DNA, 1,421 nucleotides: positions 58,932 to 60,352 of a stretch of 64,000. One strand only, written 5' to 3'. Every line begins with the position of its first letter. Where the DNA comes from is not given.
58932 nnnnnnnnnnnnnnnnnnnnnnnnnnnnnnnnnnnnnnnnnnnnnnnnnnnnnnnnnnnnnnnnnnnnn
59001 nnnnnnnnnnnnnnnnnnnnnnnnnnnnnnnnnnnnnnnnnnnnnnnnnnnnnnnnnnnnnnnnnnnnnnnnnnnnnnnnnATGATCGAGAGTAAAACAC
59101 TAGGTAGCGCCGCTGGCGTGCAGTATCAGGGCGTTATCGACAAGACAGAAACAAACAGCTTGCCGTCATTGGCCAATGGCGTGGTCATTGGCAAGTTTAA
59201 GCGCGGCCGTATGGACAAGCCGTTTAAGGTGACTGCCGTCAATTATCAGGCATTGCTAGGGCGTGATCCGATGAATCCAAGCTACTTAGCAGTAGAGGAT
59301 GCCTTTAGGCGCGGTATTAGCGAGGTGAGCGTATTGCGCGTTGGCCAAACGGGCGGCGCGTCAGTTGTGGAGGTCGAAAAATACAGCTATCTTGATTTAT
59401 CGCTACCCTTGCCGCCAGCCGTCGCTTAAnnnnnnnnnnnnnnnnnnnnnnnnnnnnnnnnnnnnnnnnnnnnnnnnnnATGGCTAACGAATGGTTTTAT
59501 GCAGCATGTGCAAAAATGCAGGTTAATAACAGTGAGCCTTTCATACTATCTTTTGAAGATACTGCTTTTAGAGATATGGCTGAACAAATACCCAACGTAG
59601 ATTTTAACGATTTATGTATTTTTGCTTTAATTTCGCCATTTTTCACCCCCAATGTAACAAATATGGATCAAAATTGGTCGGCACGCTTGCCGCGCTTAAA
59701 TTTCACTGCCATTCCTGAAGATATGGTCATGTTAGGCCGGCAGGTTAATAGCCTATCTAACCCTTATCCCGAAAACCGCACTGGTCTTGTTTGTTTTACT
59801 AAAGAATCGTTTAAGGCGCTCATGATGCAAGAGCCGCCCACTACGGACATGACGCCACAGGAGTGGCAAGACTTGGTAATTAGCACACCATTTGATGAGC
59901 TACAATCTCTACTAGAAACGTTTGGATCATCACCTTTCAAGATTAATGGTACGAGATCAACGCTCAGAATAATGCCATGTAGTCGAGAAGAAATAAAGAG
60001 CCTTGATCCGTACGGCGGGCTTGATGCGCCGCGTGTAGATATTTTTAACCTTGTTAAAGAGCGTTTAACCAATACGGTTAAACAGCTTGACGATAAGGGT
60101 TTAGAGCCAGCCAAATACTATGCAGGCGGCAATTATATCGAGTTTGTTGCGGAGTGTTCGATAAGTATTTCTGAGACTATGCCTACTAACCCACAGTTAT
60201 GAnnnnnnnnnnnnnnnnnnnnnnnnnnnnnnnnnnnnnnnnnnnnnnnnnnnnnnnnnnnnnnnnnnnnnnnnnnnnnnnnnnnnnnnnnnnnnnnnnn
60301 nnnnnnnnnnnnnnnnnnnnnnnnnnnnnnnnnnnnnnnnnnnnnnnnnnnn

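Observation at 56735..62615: Apparent split tail sheath: three alternative N-terminal fragments plus one core subunit, reminiscent of T6SS TssB/TssC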

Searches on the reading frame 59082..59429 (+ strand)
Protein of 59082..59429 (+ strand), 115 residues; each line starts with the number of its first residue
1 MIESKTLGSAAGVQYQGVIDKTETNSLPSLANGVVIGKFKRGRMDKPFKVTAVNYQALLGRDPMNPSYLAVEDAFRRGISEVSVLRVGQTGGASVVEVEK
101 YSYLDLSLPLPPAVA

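Call 3: search_protein_families(library=phrogs, proteins=[window:59082-59429:+], max_evalue=0.01)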
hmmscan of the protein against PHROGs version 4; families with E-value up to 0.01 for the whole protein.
window:59082-59429:+ (115 aa): 4 families
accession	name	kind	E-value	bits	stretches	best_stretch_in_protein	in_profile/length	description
phrog_14345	-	unknown function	1.3e-31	111.6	1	5-93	6-93/332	-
phrog_5283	-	unknown function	5.6e-24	85.8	1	4-93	4-93/516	-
phrog_24956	-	unknown function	1.6e-21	77.7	1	4-90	5-90/279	-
phrog_1036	-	tail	1.1e-09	38.9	1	4-81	6-90/531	tail sheath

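Call 4: search_protein_families(library=pfam, proteins=[window:59082-59429:+], max_evalue=0.01)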
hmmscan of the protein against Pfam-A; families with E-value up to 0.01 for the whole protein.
window:59082-59429:+ (115 aa): 0 families

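Call 8: search_dna_similar(query=window:59082-59429:+, collection=phages, mode=protein, max_rows=40)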
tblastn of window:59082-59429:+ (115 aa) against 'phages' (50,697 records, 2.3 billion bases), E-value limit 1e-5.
Records with a match: 1; places in all: 1; records where one place covers at least 80% of the query: 0.
Best place of each record, by identity: <60% 1.
By first word of the organism name: Acinetobacter 1.
By host as written in the record: Acinetobacter baumannii 1.
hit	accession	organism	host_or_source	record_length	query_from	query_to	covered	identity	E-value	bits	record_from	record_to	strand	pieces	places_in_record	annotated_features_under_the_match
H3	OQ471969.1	Acinetobacter phage vB_AbaM_ABMM1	Acinetobacter baumannii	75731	1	87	76%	42.5%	6e-16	77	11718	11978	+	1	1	tail sheath protein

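Call 15: search_solved_structures(query=window:59082-59429:+, max_evalue=10, show_alignments=2)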
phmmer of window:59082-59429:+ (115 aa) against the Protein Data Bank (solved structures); distinct sequences matched with E-value up to 10: 0.

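Call 19: find_homologous_proteins(query=window:59082-59363:+, max_evalue=0.001)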
Query seq(94 aa) (94 aa): 78 proteins with E <= 0.001 among 79 candidates.
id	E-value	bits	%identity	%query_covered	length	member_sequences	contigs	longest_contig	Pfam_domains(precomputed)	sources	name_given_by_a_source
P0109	6.7e-53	194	100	100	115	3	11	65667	-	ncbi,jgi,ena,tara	tara:strand:- start:17978 stop:18325 length:348 start_codon:yes stop_codon:yes gene_type:complete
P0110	5.8e-48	178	88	99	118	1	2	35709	-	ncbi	-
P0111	9.1e-47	174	86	100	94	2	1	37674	-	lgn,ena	-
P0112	1.1e-46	174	88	99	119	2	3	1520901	-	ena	-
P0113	1.1e-46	174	94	91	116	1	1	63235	-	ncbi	-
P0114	1.0e-45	171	88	100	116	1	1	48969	-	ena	-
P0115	2.6e-45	170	91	94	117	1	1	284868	-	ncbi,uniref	ncbi:hypothetical protein [Psychrobacter piscatorii]|uniref:hypothetical protein n=1 Tax=Psychrobact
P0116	5.5e-45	169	86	97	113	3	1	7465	-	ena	-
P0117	4.1e-43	163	88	94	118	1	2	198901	-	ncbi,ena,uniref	ncbi:hypothetical protein ACTXGL_09740 [Psychrobacter sp. T6-6]|uniref:hypothetical protein n=1 Tax=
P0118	2.0e-42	160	85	94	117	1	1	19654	-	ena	-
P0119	2.1e-42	160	79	100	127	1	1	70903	-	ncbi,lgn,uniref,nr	ncbi:hypothetical protein EI164_00765 [Psychrobacter sp. FME13]|uniref:hypothetical protein n=1 Tax=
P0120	2.8e-42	160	86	94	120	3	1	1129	-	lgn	-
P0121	4.7e-42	159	84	99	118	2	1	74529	-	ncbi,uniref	ncbi:hypothetical protein ACT3RN_00575 [Psychrobacter sp. AOP5-GZ1-6]|uniref:hypothetical protein n=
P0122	6.4e-42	159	82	98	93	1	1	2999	-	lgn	-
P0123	4.5e-41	156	78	99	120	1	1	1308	-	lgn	-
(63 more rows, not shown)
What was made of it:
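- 59082..59429 (+): N115: small sheath subunit paralog 2, the 'bare' form. It is the N-module plus a 20-aa tail. Stand-alone proteins of 55-158 aa, almost all 89-133 aa, form 78 clusters in Psychrobacter and relatives (call 19).
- Stand-alone forms, almost all of 89-133 aa, are the most common relatives of N115 (call 19). The exact N115 sequence is on 11 contigs from several sources (call 19).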

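Call 37: search_protein_families(library=pfam, proteins=[window:59082-59429:+], max_evalue=10)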
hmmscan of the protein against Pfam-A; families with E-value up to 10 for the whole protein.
window:59082-59429:+ (115 aa): 2 families
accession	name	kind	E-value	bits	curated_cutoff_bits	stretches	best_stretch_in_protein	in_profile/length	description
PF02075.23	RuvC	-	0.029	14.7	22.2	1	17-98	14-89/148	Crossover junction endodeoxyribonuclease RuvC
PF22671.1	Gp18_domIII_N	-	0.064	14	27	1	36-78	7-50/58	Tail sheath protein Gp18 domain III N-terminal region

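Call 38: search_protein_families(library=pfam, alignment_id=A3, max_evalue=1)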
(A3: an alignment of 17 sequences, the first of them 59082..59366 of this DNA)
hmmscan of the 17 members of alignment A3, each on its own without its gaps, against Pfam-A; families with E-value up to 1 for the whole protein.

A. member 1, window:59082-59366:+ (95 aa): 2 families
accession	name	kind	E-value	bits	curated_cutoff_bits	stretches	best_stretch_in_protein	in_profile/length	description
PF22671.1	Gp18_domIII_N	-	0.042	14.6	27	1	36-78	7-50/58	Tail sheath protein Gp18 domain III N-terminal region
PF02075.23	RuvC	-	0.16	12.3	22.2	1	17-93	14-84/148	Crossover junction endodeoxyribonuclease RuvC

B. families by the number of members that match (of 17 scanned): 3 families
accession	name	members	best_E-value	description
PF22671.1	Gp18_domIII_N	7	0.003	Tail sheath protein Gp18 domain III N-terminal region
PF10134.15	RPA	2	0.25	Replication initiator protein A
PF02075.23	RuvC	1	0.16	Crossover junction endodeoxyribonuclease RuvC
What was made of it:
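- Checked: Pfam Gp18_domIII_N is sub-threshold in 7 of 17 module sequences, best E 0.003 (call 38).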

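Call 39: search_protein_representatives(alignment_id=A4)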
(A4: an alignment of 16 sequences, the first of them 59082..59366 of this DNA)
Query: 16 sequences, 140 profile positions. Proteins with E-value up to 0.001 (for the whole library): 339; up to 1e-10: 283; up to 1e-30: 53. The best 150 are listed.
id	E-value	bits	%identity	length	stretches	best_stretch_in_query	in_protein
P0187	1.0e-48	180.9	-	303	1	1-109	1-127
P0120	1.8e-48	180.1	-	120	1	1-97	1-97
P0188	3.3e-48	179.3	-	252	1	1-94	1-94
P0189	7.9e-48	178.0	-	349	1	1-114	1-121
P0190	4.6e-47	175.6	-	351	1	1-116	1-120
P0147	8.3e-47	174.7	-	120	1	1-95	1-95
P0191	2.4e-46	173.2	-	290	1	1-103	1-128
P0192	4.8e-46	172.2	-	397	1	1-99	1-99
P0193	1.0e-45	171.2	-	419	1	1-95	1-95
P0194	1.8e-45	170.4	-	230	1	1-106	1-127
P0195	2.2e-45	170.1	-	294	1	1-114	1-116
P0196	3.1e-45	169.6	-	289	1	1-103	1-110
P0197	3.3e-45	169.6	-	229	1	1-117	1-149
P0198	3.8e-45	169.3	-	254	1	1-103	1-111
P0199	4.9e-45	169.0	-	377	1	1-101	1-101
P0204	2.8e-44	166.5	-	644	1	1-112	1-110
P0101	9.0e-39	148.7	-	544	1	2-140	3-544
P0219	9.8e-37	142.1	-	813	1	1-95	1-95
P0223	1.6e-35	138.1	-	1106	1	1-102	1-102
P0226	1.4e-33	131.9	-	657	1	2-116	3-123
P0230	2.8e-32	127.6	-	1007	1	1-95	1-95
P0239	4.7e-30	120.4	-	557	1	4-106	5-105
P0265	4.7e-28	114.0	-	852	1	1-99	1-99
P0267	5.1e-28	113.8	-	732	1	1-116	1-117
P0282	3.3e-27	111.2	-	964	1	1-95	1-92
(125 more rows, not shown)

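Call 63: find_related_loci(query=A7, collection=genome_contigs, flank=10000)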
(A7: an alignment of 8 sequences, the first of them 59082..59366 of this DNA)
Query A7 (95 aa) in genome_contigs; peptide patterns used: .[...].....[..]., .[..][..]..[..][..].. (x = any residue, [..] = any of these).
52 stretches matched a pattern; 15 encode a relative of the query (tblastn E <= 1e-3); 15 distinct loci.
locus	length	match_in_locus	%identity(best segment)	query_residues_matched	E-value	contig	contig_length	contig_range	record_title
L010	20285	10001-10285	86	1-95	6e-53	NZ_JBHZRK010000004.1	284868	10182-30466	Psychrobacter piscatorii strain HQB-372 NODE_4_length_284868_cov_128.476462, whole genome shotgun sequence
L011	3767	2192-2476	79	1-95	2e-50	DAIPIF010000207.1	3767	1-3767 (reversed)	MAG TPA_asm: Psychrobacter sp. isolate CTOTU5060 NODE_3254_length_3767_cov_3.888739, whole genome shotgun sequence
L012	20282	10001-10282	79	1-94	5e-50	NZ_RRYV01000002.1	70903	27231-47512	Psychrobacter sp. FME13 NODE_2_length_70903_cov_140.676, whole genome shotgun sequence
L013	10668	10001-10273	79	1-91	1e-47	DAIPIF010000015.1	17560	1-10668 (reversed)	MAG TPA_asm: Psychrobacter sp. isolate CTOTU5060 NODE_144_length_17560_cov_4.742588, whole genome shotgun sequence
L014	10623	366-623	72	1-86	7e-40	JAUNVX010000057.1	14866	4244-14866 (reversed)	MAG: Psychrobacter sp. isolate S7A_St_7 NODE_1329_length_14866_cov_12.215651, whole genome shotgun sequence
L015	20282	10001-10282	64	1-94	6e-39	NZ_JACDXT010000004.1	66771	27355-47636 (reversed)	Psychrobacter sp. bablab_jr014 k141_259, whole genome shotgun sequence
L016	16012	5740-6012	64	1-91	5e-36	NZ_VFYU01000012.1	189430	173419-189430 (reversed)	Psychrobacter sp. I-STPA10 Contigs2_102_len:189430, whole genome shotgun sequence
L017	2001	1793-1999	74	1-69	5e-32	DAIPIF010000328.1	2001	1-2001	MAG TPA_asm: Psychrobacter sp. isolate CTOTU5060 NODE_9281_length_2001_cov_4.197842, whole genome shotgun sequence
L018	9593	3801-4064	60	1-88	1e-31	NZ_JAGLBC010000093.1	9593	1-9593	MAG: Psychrobacter sp. isolate bin7 NODE_6449_length_9593_cov_21.088488, whole genome shotgun sequence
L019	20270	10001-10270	56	1-90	2e-31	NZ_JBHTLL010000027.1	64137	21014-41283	Psychrobacter sanguinis strain CCUG 59771 GCM70027389_76, whole genome shotgun sequence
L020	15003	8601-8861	55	1-87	6e-31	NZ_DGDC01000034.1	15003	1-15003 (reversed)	MAG: Psychrobacter sp. UBA3962 UBA3962_contig_337, whole genome shotgun sequence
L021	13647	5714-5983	54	1-90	3e-30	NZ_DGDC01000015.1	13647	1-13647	MAG: Psychrobacter sp. UBA3962 UBA3962_contig_214, whole genome shotgun sequence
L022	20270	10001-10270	43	1-90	3e-22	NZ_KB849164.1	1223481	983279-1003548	Acinetobacter bohemicus ANC 3994 acLZV-supercont1.10, whole genome shotgun sequence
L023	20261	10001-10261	44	1-88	3e-19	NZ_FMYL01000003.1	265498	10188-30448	Acinetobacter boissieri strain ANC 4422, whole genome shotgun sequence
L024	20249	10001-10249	45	4-87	9e-19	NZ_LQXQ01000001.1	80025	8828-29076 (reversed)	Acinetobacter sp. CFCC 10889 contig00001, whole genome shotgun sequence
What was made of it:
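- Tried and rejected: The narrower alignment recovered only Psychrobacter and Acinetobacter loci (call 63).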

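Call 86: search_protein_families(library=ncbifam, proteins=[window:59082-59429:+], max_evalue=0.01)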
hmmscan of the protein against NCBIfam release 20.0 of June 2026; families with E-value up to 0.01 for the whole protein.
window:59082-59429:+ (115 aa): 0 families

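Call 89: list_cluster_members(proteins=[P0223, P0230, P0282, P0265, P0219, P0267, P0204, P0226, P0239, P0187])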
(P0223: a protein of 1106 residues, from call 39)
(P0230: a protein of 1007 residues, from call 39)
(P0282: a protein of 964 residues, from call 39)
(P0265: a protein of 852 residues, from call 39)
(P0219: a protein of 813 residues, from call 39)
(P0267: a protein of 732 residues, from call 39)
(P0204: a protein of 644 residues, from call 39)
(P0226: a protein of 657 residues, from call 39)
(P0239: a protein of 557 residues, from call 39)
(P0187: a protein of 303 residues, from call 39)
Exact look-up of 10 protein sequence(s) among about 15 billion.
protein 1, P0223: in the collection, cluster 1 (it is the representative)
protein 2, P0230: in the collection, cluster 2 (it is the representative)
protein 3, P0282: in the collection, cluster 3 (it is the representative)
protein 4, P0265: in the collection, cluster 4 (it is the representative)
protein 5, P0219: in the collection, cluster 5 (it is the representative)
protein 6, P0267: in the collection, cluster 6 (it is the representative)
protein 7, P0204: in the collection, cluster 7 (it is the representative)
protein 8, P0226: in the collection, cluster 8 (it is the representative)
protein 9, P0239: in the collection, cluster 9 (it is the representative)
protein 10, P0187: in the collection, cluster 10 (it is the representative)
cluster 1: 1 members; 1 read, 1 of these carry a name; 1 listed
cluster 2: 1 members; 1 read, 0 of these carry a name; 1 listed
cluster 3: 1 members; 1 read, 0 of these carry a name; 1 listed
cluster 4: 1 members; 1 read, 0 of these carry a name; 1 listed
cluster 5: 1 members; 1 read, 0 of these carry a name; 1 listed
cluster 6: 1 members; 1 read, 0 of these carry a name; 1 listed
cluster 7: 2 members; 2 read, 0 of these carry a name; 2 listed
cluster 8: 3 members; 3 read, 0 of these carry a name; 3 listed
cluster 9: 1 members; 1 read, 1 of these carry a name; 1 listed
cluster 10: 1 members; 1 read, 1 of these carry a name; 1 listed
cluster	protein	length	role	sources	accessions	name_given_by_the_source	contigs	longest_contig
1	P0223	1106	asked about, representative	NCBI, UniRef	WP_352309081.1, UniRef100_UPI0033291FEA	BspA family leucine-rich repeat surface protein [Psychrobacter sp. W2-37-MNA-CIBAN-0211] | BspA family leucine-rich repeat surface protein n=1 Tax=Psychrobacter sp. ...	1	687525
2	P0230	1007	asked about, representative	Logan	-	-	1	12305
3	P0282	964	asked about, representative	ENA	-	-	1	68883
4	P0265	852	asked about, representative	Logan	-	-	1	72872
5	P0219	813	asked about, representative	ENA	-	-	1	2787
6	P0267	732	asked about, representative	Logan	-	-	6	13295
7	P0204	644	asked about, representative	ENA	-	-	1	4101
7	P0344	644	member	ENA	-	-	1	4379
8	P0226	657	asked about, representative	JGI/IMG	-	-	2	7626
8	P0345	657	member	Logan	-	-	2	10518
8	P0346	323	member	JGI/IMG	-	-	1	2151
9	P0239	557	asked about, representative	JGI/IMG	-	hypothetical protein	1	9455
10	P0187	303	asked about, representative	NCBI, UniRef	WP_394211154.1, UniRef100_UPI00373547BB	hypothetical protein [Psychrobacter piscatorii] | hypothetical protein n=1 Tax=Psychrobacter piscatorii TaxID=554343 RepID=UPI00373547BB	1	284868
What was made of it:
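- NCBI names one long module-bearing protein a bacterial 'BspA family surface protein' (call 89).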

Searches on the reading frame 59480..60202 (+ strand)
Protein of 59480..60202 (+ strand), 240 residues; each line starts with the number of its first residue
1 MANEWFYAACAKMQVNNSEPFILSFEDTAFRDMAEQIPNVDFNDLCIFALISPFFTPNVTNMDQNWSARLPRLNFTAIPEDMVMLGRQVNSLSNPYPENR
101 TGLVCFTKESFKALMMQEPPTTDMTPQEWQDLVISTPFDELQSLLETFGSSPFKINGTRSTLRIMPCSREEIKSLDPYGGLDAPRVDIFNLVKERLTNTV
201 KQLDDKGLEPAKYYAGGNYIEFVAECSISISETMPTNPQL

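Call 3: search_protein_families(library=phrogs, proteins=[window:59480-60202:+], max_evalue=0.01)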
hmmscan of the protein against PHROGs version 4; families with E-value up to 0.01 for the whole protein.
window:59480-60202:+ (240 aa): 0 families

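Call 4: search_protein_families(library=pfam, proteins=[window:59480-60202:+], max_evalue=0.01)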
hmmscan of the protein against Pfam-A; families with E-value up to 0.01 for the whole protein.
window:59480-60202:+ (240 aa): 0 families

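Call 37: search_protein_families(library=pfam, proteins=[window:59480-60202:+], max_evalue=10)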
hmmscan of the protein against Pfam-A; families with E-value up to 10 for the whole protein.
window:59480-60202:+ (240 aa): 0 families

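Call 66: find_homologous_proteins(query=window:59480-60202:+, max_evalue=0.001)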
Query window:59480-60202:+ (240 aa): 11 proteins with E <= 0.001 among 93 candidates.
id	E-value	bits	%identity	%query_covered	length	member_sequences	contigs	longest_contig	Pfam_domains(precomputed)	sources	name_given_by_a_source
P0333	7.0e-160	548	100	100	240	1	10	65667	-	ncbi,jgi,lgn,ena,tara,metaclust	tara:strand:- start:17205 stop:17927 length:723 start_codon:yes stop_codon:yes gene_type:complete|me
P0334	8.8e-137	472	85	100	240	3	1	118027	-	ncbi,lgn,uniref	ncbi:hypothetical protein ACTXJO_04635 [Psychrobacter celer]|uniref:hypothetical protein n=1 Tax=Psy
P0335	7.1e-132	456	83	100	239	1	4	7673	-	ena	-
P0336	2.0e-108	379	74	96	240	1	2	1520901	-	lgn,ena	-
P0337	1.2e-77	279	54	97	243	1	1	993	-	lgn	-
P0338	1.4e-73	265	53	96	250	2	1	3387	-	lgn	-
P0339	1.4e-72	262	51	98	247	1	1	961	-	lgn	-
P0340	2.6e-72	261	54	99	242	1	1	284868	-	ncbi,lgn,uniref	ncbi:hypothetical protein [Psychrobacter piscatorii]|uniref:hypothetical protein n=1 Tax=Psychrobact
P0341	1.2e-69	252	51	100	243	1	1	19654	-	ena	-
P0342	2.0e-64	235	47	99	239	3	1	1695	-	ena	-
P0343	8.2e-61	223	47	93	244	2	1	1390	-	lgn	-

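Call 86: search_protein_families(library=ncbifam, proteins=[window:59480-60202:+], max_evalue=0.01)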
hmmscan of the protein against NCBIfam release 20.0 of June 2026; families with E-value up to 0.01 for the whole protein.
window:59480-60202:+ (240 aa): 0 families
